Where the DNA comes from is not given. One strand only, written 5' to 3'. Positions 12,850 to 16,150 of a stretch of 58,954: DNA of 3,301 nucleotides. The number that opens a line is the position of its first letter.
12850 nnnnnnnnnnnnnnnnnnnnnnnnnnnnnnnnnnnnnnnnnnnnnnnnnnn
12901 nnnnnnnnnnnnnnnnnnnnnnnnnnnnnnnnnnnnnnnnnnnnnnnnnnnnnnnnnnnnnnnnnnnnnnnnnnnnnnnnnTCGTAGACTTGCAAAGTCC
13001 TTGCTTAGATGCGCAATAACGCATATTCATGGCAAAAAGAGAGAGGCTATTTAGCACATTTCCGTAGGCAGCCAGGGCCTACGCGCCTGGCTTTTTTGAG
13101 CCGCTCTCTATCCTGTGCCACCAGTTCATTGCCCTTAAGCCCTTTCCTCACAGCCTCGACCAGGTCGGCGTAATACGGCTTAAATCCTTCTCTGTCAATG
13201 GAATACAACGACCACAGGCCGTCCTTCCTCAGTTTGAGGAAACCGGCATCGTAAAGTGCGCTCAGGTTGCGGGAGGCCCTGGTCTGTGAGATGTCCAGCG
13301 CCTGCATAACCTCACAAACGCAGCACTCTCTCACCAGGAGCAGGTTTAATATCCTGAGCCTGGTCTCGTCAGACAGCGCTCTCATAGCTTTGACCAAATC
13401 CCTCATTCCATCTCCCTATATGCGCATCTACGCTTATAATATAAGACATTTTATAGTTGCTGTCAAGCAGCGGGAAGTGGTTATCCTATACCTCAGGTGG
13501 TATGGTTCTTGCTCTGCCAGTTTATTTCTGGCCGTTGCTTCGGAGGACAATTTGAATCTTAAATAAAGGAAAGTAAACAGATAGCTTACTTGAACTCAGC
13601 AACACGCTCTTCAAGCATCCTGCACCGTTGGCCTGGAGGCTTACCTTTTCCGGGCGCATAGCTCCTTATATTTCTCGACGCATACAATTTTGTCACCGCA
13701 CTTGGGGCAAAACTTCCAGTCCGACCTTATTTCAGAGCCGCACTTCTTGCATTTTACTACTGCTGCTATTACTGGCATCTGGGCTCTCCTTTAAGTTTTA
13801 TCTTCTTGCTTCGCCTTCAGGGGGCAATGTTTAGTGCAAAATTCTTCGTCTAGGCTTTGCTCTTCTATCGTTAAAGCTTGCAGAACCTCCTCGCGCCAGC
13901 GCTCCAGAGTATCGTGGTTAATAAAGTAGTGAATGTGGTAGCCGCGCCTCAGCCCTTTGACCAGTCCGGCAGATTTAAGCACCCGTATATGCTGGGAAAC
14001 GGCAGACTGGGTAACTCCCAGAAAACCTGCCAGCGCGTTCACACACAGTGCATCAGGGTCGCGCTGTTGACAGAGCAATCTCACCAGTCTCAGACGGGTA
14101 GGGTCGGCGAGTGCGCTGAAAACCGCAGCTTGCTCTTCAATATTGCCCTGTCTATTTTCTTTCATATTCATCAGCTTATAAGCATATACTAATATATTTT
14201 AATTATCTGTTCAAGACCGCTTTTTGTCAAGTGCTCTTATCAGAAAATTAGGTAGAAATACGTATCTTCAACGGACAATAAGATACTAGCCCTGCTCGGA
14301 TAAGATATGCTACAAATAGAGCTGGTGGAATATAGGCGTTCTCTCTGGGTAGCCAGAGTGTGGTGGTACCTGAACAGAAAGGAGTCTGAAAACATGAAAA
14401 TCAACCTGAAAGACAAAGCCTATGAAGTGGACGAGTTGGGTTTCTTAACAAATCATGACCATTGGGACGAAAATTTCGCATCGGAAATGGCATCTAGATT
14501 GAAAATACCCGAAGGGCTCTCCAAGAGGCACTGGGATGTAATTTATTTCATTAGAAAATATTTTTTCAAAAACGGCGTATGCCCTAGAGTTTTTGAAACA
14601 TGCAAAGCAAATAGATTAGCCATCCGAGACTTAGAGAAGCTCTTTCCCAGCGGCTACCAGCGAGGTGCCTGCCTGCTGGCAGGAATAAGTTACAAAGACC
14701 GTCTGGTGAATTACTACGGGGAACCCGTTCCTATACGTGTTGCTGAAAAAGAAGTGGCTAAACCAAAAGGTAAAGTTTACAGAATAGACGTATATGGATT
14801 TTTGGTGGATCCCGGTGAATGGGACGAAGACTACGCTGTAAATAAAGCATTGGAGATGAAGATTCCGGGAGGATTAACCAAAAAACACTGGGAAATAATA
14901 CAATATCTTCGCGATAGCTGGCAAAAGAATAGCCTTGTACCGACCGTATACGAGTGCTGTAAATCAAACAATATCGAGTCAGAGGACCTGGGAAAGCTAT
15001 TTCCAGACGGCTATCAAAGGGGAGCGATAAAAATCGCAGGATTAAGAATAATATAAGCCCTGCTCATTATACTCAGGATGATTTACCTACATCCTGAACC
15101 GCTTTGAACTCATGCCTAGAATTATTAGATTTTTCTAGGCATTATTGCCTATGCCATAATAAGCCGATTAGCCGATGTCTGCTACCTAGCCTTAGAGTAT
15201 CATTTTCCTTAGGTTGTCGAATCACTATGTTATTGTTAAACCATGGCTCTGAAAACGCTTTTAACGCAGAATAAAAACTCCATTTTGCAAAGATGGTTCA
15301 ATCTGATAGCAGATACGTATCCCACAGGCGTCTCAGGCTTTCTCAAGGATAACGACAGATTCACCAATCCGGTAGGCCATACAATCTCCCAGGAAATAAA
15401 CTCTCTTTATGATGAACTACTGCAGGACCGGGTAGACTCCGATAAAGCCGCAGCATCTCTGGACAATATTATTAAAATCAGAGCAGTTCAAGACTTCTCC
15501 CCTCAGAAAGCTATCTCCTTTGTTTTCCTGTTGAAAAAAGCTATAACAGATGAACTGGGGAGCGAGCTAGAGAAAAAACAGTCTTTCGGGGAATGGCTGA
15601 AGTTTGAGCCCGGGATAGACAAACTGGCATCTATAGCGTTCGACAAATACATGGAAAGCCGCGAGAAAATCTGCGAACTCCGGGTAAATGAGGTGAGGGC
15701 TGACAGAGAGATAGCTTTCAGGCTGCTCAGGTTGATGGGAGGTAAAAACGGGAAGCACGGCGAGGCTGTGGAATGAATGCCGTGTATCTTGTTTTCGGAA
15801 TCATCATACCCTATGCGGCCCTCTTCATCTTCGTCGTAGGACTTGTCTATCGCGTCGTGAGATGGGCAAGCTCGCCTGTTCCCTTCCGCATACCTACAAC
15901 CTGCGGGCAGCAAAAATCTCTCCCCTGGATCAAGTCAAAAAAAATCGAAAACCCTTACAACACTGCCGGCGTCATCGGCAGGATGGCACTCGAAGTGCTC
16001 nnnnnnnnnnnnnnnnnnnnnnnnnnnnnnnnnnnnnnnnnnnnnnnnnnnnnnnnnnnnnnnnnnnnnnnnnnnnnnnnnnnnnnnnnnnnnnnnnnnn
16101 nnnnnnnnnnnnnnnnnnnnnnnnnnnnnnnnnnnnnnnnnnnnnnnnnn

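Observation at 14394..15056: Fused double DsrC/TusE-like protein lacking the redox-active C-terminal arm, directly upstream of the conserved element and dsrMKJOP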

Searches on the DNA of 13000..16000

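Call 54: search_rna_families(source=window, start=13000, end=16000, threshold=evalue, max_evalue=1)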
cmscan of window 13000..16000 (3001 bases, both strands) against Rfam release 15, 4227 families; matches with E-value up to 1: 0.
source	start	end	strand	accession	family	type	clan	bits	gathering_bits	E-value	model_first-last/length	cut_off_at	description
